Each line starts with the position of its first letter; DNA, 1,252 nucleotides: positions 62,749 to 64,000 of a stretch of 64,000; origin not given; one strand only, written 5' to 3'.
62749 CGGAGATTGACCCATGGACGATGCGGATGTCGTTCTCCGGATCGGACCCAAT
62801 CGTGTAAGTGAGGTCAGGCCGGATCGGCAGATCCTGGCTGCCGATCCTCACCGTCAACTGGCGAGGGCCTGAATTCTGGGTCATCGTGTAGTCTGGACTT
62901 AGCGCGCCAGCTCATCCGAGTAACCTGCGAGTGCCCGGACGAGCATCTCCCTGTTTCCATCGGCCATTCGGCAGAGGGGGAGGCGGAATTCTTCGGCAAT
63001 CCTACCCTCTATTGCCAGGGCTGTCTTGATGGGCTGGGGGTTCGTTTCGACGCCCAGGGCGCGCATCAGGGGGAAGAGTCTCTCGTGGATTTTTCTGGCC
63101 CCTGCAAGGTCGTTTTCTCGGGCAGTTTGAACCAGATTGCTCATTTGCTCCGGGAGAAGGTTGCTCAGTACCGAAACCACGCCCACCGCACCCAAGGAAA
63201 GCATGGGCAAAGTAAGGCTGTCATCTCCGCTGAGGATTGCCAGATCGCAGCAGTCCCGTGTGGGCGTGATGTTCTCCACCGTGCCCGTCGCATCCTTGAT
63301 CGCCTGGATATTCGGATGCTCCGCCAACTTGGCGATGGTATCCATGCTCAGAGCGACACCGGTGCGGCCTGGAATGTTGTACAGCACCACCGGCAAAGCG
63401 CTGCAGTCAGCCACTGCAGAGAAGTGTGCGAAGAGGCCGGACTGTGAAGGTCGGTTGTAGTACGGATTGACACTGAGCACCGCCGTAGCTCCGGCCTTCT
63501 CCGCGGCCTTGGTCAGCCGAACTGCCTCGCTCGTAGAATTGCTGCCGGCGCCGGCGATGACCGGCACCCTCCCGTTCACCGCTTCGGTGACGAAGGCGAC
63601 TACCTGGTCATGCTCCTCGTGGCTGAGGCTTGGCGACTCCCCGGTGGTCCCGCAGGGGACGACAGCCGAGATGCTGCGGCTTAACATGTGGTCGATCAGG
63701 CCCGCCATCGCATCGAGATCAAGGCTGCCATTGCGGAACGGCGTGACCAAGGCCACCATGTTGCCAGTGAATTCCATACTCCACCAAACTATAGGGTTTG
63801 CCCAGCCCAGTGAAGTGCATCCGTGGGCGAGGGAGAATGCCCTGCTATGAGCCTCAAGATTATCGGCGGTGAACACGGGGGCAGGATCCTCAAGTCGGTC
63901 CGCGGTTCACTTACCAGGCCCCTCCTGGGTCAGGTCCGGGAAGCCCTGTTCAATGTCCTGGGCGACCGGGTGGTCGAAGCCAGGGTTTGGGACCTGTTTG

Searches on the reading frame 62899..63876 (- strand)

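Call 14: search_protein_families(library=pfam, proteins=[window:62899-63876:-], max_evalue=0.0001)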
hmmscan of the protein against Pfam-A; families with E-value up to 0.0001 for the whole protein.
window:62899-63876:- (325 aa): 1 family
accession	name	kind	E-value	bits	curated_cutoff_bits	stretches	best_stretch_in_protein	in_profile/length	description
PF00701.28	DHDPS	-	8.7e-90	300.8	22.1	1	36-316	2-286/289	Dihydrodipicolinate synthetase family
